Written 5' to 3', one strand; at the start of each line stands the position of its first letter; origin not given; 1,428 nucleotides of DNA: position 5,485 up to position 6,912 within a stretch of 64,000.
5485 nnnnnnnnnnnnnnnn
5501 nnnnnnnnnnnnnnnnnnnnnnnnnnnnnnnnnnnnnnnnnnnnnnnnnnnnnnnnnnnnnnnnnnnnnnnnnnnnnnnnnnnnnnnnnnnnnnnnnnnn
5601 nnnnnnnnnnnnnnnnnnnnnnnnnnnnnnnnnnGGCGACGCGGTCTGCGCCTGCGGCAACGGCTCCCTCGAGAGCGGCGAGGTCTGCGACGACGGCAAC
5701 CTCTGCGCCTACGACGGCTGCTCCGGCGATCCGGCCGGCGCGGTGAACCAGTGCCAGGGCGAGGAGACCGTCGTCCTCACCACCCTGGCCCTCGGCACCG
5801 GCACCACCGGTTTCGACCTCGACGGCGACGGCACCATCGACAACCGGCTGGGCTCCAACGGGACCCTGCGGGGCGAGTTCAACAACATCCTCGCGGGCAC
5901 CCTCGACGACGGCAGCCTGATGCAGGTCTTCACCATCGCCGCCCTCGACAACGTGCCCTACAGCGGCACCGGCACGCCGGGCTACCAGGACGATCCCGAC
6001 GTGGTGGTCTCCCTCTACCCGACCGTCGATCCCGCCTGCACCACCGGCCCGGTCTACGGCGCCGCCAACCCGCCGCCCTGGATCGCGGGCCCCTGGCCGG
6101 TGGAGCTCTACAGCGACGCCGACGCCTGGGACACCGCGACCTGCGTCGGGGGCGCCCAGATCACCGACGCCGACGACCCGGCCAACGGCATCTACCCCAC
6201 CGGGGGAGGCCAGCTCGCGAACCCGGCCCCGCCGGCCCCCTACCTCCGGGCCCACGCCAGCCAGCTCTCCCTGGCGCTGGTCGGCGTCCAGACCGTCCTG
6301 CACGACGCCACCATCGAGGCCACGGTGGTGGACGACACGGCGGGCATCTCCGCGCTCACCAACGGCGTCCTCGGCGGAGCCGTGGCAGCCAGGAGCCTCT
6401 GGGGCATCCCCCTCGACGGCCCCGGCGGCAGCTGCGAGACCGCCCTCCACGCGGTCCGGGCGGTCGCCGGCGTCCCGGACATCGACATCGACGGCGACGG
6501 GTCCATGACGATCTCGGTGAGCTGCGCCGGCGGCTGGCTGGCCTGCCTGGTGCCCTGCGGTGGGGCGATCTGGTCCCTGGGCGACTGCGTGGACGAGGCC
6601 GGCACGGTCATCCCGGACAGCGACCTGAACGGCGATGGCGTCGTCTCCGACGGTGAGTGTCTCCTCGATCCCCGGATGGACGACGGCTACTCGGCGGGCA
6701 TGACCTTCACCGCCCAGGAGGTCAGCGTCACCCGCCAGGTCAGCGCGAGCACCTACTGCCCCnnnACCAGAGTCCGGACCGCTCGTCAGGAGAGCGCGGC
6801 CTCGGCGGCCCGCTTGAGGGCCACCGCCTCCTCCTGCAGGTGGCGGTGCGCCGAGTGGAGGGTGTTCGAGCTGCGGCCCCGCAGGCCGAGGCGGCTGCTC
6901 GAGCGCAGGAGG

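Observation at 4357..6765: Cys-rich MopE-like repeat protein interrupted by a single in-frame TAA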

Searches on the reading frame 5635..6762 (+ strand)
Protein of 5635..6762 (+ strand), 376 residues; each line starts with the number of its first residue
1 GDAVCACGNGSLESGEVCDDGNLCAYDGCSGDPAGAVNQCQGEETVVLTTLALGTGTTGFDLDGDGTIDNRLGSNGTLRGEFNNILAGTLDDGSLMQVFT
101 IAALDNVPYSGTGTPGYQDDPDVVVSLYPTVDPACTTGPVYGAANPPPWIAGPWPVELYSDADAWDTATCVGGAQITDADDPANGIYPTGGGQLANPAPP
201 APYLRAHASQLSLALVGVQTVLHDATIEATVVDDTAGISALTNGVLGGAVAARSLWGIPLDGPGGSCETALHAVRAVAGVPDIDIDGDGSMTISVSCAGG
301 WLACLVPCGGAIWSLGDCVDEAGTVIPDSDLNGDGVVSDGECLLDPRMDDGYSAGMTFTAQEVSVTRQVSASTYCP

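Call 11: find_homologous_proteins(query=window:5635-6762:+, max_evalue=0.001)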
Query seq(376 aa) (376 aa): 16 proteins with E <= 0.001 among 8000 candidates.
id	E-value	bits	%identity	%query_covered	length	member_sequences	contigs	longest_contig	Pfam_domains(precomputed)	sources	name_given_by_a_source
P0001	3.4e-247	838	100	100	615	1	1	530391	PF11617.14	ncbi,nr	ncbi:MAG: MopE-related protein [Deltaproteobacteria bacterium]|nr:MopE-related protein [Deltaproteob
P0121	6.0e-107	377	53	96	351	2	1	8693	-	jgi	-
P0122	5.8e-76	275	46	80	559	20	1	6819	-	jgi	jgi:cysteine-rich repeat protein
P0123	1.2e-12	66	41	28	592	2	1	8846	PF13948.12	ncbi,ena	-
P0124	1.7e-11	62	77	7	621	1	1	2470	PF13948.12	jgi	jgi:cysteine-rich repeat protein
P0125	1.2e-9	56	45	18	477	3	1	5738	PF13948.12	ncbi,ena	-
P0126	7.2e-9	54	39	18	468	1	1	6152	PF13948.12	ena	-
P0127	4.6e-8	51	26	97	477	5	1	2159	PF13948.12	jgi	jgi:cysteine-rich repeat protein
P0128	1.1e-7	50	27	96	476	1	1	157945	PF13948.12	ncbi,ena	-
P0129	1.2e-7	50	26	97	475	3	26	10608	PF13948.12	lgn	-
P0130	2.6e-7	49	24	97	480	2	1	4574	PF13948.12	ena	-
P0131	8.5e-6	44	24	94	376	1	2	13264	PF13948.12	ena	-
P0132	1.0e-5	43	26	99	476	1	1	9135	PF13948.12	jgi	jgi:cysteine-rich repeat protein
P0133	1.1e-5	43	26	96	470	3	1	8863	PF13948.12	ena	-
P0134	2.4e-5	42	28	43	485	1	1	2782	PF13948.12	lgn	-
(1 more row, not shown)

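Call 14: find_encoding_contigs(protein=P0121, flank=8000, max_places=4)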
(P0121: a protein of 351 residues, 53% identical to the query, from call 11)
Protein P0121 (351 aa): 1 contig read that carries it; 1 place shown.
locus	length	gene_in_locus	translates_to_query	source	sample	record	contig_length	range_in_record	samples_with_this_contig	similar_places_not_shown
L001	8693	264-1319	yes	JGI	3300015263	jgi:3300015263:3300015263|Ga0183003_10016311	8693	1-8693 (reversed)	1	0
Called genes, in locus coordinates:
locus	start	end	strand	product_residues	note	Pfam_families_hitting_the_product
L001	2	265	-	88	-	?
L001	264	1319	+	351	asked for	-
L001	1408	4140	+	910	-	PF03176:MMPL, PF02460:Patched (faint), PF12349:Sterol-sensing (faint), PF03176:MMPL, PF00873:ACR_tran, PF00027:cNMP_binding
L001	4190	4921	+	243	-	PF17131:TP_0789-like, PF07044:DUF1329 (weak)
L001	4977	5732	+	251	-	PF11266:Ald_deCOase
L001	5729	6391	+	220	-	-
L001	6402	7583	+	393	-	PF01370:Epimerase, PF07993:NAD_binding_4, PF13460:NAD_binding_10 (weak)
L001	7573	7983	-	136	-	-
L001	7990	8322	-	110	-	PF19702:DUF6200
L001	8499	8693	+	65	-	?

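Call 19: find_related_loci(query=A1, collection=genome_contigs, flank=8000)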
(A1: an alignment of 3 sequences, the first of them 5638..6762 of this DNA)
Query A1 (375 aa) in genome_contigs; peptide patterns used: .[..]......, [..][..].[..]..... (x = any residue, [..] = any of these).
600 stretches matched a pattern (row limit reached: there are more); 76 encode a relative of the query (tblastn E <= 1e-3); 76 distinct loci.
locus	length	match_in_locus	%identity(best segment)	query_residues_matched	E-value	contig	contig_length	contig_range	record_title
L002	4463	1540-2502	28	3-364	1e-16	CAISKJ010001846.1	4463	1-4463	MAG: uncultured delta proteobacterium isolate KT_bin-2017 genome assembly, contig: bin-2017:1846/1849, whole genome shot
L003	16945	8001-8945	27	2-355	5e-16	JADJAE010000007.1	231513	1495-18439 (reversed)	MAG: Deltaproteobacteria bacterium isolate AalW_18-Q3-R10-53_BATAC.29 tig00012914-10-2346530, whole genome shotgun seque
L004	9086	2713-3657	26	2-355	9e-15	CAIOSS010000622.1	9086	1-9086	MAG: uncultured delta proteobacterium isolate Loclat_bin-08890 genome assembly, contig: bin-08890:0622/1467, whole genom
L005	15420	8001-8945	26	2-355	2e-14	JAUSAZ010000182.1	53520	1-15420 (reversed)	MAG: Myxococcales bacterium isolate E6_metabat.bin.30 E6_k141_261609, whole genome shotgun sequence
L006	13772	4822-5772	26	2-357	1e-13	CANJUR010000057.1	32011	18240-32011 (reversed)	MAG: Deltaproteobacteria bacterium isolate RH-26jul17-416 genome assembly, contig: RH-26jul17-C3438, whole genome shotgu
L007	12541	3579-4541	27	2-364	2e-13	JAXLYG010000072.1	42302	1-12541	MAG: Polyangiales bacterium isolate STL-MYX7 C1.48.fa-72, whole genome shotgun sequence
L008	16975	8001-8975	25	3-365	3e-11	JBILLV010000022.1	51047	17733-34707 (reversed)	MAG: Polyangiales bacterium isolate ME2017-08-08_3300044911_group7_bin125 Rohwer_bin1484_scaffold_428_c1, whole genome s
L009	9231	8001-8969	25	5-364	4e-11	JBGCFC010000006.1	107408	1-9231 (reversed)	MAG: Sandaracinaceae bacterium isolate SGMAG-31 contig6, whole genome shotgun sequence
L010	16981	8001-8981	25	3-365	1e-10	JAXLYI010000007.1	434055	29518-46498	MAG: Polyangiales bacterium isolate STL-MYX9 C4.55.fa-7, whole genome shotgun sequence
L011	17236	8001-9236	41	3-365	3e-8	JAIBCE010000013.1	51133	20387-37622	MAG: Sandaracinaceae bacterium isolate SSF7 NODE_11949_length_51133_cov_9.495236, whole genome shotgun sequence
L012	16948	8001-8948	33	2-355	4e-8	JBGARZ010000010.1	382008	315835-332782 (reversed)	MAG: Polyangiales bacterium isolate MAG_AAO_H10.19 AAOH10-19_opera_contig_97, whole genome shotgun sequence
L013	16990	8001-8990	30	2-365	1e-6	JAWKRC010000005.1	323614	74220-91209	MAG: Polyangiales bacterium isolate ABC2.122 ABC2.122.fa-5, whole genome shotgun sequence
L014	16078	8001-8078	85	6-31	2e-6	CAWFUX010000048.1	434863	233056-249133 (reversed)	MAG: uncultured delta proteobacterium isolate MFD09286.bin.2.92 genome assembly, contig: contig_69715, whole genome shot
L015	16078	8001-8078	73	6-31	6e-6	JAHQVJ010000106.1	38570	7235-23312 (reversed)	MAG: Myxococcales bacterium isolate MAG.005 Posi_005-P32326, whole genome shotgun sequence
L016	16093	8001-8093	58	6-43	8e-6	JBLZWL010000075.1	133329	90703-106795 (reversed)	Corallococcus terminator strain BB12-2 000019F_arrow, whole genome shotgun sequence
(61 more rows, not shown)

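Call 23: find_related_loci(query=A2, collection=metagenome_contigs, flank=10000)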
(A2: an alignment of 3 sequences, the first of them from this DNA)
Query A2 (336 aa) in metagenome_contigs; peptide patterns used: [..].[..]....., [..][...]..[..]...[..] (x = any residue, [..] = any of these).
537 stretches matched a pattern; 4 encode a relative of the query (tblastn E <= 1e-3); 4 distinct loci.
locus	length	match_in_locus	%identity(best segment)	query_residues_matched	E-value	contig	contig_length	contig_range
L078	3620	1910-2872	47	3-336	5e-96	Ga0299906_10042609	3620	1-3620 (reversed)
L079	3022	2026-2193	47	7-65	3e-8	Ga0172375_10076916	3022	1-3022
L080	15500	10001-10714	26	30-325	1e-6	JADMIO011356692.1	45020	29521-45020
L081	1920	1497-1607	57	7-43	4e-6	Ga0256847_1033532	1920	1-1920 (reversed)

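Call 35: search_protein_families(library=ncbifam, proteins=[window:5638-6762:+], max_evalue=0.01)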
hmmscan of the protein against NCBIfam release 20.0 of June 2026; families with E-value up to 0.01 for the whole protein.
window:5638-6762:+ (375 aa): 1 family
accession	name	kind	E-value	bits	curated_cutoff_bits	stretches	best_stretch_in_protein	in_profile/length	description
TIGR02232.1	myxo_disulf_rpt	repeat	8.5e-06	25.5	20.8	1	5-30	3-28/38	cysteine-rich acidic repeat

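Call 41: predict_structure(alignment_id=A3)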
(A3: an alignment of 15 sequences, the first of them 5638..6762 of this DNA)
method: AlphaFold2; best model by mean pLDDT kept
length: 375 residues; sequences in the alignment: 15
mean_pLDDT: 61.5   pTM: 0.63
mean pLDDT of the five models: 61.5, 59.5, 58.7, 56.9, 51.6
residues with pLDDT >= 90: 26; 70-90: 147; 50-70: 62; < 50: 140
segments of 3 or more residues with pLDDT < 50: 1-43, 100-132, 136-181, 261-264, 365-375
pLDDT, mean of each block of 10 residues (from residue 1): 30 33 34 39 66 92 86 84 84 59 41 35 30 43 40 33 40 33 58 78 77 74 86 71 91 78 59 74 81 63 55 70 80 78 83 90 44 27
secondary structure, 60 per line:
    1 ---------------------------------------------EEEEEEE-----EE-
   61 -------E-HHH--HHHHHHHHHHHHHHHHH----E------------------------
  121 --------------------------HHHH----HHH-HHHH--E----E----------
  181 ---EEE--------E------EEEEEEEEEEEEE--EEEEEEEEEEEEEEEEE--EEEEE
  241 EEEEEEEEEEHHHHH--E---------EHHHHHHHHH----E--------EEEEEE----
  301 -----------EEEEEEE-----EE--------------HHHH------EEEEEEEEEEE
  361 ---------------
elements in order: E46-52 H75-91 H147-150 H159-162 E184-186 E202-214 E217-233 E236-250 H251-255 H269-277 E291-296 E312-318 H340-343 E350-360

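Call 43: search_protein_representatives(protein=window:5779-6762:+)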
Query: 328 residues. Proteins with E-value up to 0.001 (for the whole library): 38; up to 1e-10: 19; up to 1e-30: 8. The best 38 are listed.
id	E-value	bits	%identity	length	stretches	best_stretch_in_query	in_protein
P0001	3.4e-214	727.1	100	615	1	1-328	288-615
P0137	5.6e-109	381.1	59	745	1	1-328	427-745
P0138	1.6e-53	198.7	48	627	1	32-328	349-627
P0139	1.2e-51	192.6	45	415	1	8-328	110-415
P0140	1.5e-47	179.1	45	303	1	8-328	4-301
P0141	6.3e-44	167.2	42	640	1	13-328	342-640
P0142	1.8e-37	145.9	40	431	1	13-328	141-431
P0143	7.6e-31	124.2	43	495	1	1-328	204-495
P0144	2.3e-30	122.6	40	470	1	3-327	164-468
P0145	4.1e-28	115.2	42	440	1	2-327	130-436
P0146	1.0e-24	104.0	40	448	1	7-324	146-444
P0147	2.6e-23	99.4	41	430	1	5-319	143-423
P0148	2.1e-22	96.4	51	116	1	207-328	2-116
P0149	9.7e-20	87.7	39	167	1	174-328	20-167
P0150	1.2e-19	87.3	36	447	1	3-318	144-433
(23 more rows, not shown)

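Call 45: fold_search(model_id=the predicted structure, library=pdb)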
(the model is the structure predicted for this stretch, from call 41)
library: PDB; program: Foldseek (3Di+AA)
matches with E <= 10: 31; with E <= 0.001: 0
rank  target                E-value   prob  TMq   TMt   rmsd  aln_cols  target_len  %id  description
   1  4x5s_A                1.3e+00  0.03  0.08  0.11   6.9        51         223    6  The crystal structure of an alpha carbonic anhydrase from the extremophilic bacterium Sulfurihydrogenibium azorense. (released 2015-05-20)
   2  4ygf_C                1.7e+00  0.03  0.08  0.12   5.7        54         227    9  Crystal structure of the complex of Helicobacter pylori alpha-Carbonic Anhydrase with acetazolamide (released 2015-07-01)
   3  4yha_E                1.9e+00  0.03  0.08  0.11   7.0        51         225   10  Crystal structure of the complex of Helicobacter pylori alpha-Carbonic Anhydrase with methazolamide (released 2015-07-01)
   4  4xz5_A                2.1e+00  0.03  0.08  0.12   6.8        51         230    8  Structure of the thermostable alpha-Carbonic Anydrase from Thiomicrospira crunogena XCL-2 gammaproteobacterium (released 2015-07-29)
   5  5tuo_D                2.7e+00  0.02  0.08  0.12   5.9        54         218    9  Crystal structure of the complex of Helicobacter pylori alpha-carbonic anhydrase with 5-amino-1,3,4-thiadiazole-2-sulf (released 2017-09-13)
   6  4jmd_B                3.3e+00  0.01  0.08  0.10  15.7       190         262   11  Enduracididine biosynthesis enzyme MppR complexed with the condensation product of pyruvate and imidazole 4-carboxalde (released 2013-07-03)
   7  5hpj                  3.5e+00  0.02  0.08  0.12   6.8        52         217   12  Photobacterium profundum alpha-carbonic anhydrase (released 2016-12-07)
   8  4yha_A                3.7e+00  0.02  0.08  0.12   5.8        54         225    9  Crystal structure of the complex of Helicobacter pylori alpha-Carbonic Anhydrase with methazolamide (released 2015-07-01)
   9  7sb5_A                3.7e+00  0.00  0.04  0.02  14.3        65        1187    9  Structure of OC43 spike in complex with polyclonal Fab3 (Donor 1412) (released 2022-05-04)
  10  4jm3_B                3.9e+00  0.01  0.08  0.09  15.6       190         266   10  Enduracididine Biosynthesis Enzyme MppR with HEPES Buffer Bound (released 2013-07-03)
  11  4jmc_B                4.6e+00  0.00  0.08  0.10  15.4       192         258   11  Enduracididine biosynthesis enzyme MppR complexed with pyruvate (released 2013-07-03)
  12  7yfz_a                5.2e+00  0.01  0.07  0.11  13.4       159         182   10  Cyanophage Pam3 baseplate proteins (released 2023-01-18)
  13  4g7a_B                5.6e+00  0.01  0.08  0.11   6.8        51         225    8  The crystal structure of an alpha Carbonic Anhydrase from the extremophilic bacterium Sulfurihydrogenibium yellowstone (released 2013-05-29)
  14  2x8s_A                5.9e+00  0.01  0.06  0.05   9.9        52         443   10  Crystal Structure of the Abn2 D171A mutant in complex with arabinotriose (released 2011-03-23)
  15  5tt8_E                6.3e+00  0.02  0.08  0.12   5.9        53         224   11  Crystal structure of the complex of Helicobacter pylori alpha-carbonic anhydrase with benzolamide (released 2017-09-13)
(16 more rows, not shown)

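Call 47: find_encoding_contigs(protein=P0137, flank=6000, max_places=3)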
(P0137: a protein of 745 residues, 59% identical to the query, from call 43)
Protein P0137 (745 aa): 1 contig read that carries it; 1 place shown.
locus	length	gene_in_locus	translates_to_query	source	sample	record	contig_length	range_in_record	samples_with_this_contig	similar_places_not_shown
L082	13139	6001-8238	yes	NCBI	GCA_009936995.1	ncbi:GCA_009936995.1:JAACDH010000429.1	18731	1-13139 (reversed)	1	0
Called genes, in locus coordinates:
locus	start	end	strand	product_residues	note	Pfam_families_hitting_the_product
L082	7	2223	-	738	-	PF14827:dCache_3 (weak), PF17201:Cache_3-Cache_2, PF17202:sCache_3_3, PF00989:PAS (weak), PF13426:PAS_9 (weak), PF00512:HisKA (weak), PF02518:HATPase_c, PF00072:Response_reg, +3 more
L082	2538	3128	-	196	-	PF00578:AhpC-TSA, PF08534:Redoxin, PF13098:Thioredoxin_2 (faint)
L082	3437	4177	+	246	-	PF13679:Methyltransf_32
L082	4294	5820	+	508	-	PF01103:Omp85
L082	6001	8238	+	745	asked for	PF02412:TSP_3 (faint)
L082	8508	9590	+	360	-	PF13439:Glyco_transf_4, PF13579:Glyco_trans_4_4, PF20706:GT4-conflict, PF00534:Glycos_transf_1, PF13692:Glyco_trans_1_4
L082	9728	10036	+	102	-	PF08660:Alg14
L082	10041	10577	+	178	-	PF04101:Glyco_tran_28_C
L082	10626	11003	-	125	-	-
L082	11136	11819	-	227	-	-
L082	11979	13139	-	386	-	PF01436:NHL (faint)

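Call 51: find_encoding_contigs(protein=P0142, flank=4000, max_places=3)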
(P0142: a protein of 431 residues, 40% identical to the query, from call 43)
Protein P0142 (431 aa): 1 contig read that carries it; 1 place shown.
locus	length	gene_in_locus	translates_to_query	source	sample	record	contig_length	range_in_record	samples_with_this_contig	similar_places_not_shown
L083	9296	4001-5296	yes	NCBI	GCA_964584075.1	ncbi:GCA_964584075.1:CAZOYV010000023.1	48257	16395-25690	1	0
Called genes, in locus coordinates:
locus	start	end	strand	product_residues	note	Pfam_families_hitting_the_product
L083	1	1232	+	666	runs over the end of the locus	PF23161:HTH_RNase_II, PF00773:RNB, PF18614:RNase_II_C_S1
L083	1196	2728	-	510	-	PF04389:Peptidase_M28, PF01546:Peptidase_M20 (weak)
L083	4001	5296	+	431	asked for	PF11617:Cu-binding_MopE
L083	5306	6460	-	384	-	PF01266:DAO, PF13450:NAD_binding_8, PF01593:Amino_oxidase (weak)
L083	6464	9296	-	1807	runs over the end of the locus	PF00069:Pkinase, PF07714:PK_Tyr_Ser-Thr, PF13191:AAA_16, PF01590:GAF, PF13185:GAF_2, PF13492:GAF_3, PF01590:GAF, PF13185:GAF_2, +2 more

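Call 52: find_encoding_contigs(protein=P0138, flank=6000, max_places=3)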
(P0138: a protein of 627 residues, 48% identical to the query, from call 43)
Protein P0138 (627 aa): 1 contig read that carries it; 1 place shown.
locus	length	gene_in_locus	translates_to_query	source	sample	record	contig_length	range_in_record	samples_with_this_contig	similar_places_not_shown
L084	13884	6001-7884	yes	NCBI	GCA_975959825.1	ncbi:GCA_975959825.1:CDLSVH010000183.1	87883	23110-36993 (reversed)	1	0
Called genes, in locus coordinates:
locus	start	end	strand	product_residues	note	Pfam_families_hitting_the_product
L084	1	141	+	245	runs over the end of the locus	PF01618:MotA_ExbB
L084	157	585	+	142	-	PF02472:ExbD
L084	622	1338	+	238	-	PF13103:TonB_2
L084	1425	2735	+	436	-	PF04052:TolB_N, PF26550:Tricorn_2nd, PF00930:DPPIV_N (faint), PF26549:Tricorn_N, PF07676:PD40, PF26549:Tricorn_N, PF07676:PD40 (weak)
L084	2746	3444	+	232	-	PF00691:OmpA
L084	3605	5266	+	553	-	PF13768:VWA_3 (weak), PF00092:VWA, PF13519:VWA_2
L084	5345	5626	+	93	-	-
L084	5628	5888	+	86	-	PF13560:HTH_31, PF12844:HTH_19 (weak), PF01381:HTH_3, PF13443:HTH_26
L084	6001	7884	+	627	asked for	PF11617:Cu-binding_MopE (weak)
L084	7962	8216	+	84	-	-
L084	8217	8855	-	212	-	PF13549:ATP-grasp_5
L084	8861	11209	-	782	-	-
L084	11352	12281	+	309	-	PF00781:DAGK_cat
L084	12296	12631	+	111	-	PF02643:DUF192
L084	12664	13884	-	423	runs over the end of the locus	PF02403:Seryl_tRNA_N, PF00587:tRNA-synt_2b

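Call 56: predict_structure(alignment_id=A4)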
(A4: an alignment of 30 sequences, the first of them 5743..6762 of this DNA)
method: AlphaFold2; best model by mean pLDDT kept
length: 340 residues; sequences in the alignment: 30
mean_pLDDT: 90.7   pTM: 0.90
mean pLDDT of the five models: 90.7, 90.1, 89.8, 88.0, 87.9
residues with pLDDT >= 90: 245; 70-90: 71; 50-70: 22; < 50: 2
segments of 3 or more residues with pLDDT < 50: none
pLDDT, mean of each block of 10 residues (from residue 1): 75 98 97 97 94 95 91 60 92 94 91 96 94 88 97 93 97 93 94 93 97 95 90 93 94 90 90 89 88 67 77 95 97 92
secondary structure, 60 per line:
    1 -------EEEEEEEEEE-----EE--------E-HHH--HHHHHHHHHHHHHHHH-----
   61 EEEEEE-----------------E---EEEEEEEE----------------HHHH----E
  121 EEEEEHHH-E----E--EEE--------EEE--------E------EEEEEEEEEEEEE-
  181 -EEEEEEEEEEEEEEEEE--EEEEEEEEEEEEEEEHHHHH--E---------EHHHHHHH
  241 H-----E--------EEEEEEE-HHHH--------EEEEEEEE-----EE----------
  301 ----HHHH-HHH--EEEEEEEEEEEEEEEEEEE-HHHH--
elements in order: E8-17 H40-55 E61-66 E88-95 H112-115 E120-125 E138-140 E149-151 E167-179 E182-198 E201-215 H216-220 H234-241 E256-262 H264-267 E276-283 H305-308 E315-333 H335-338
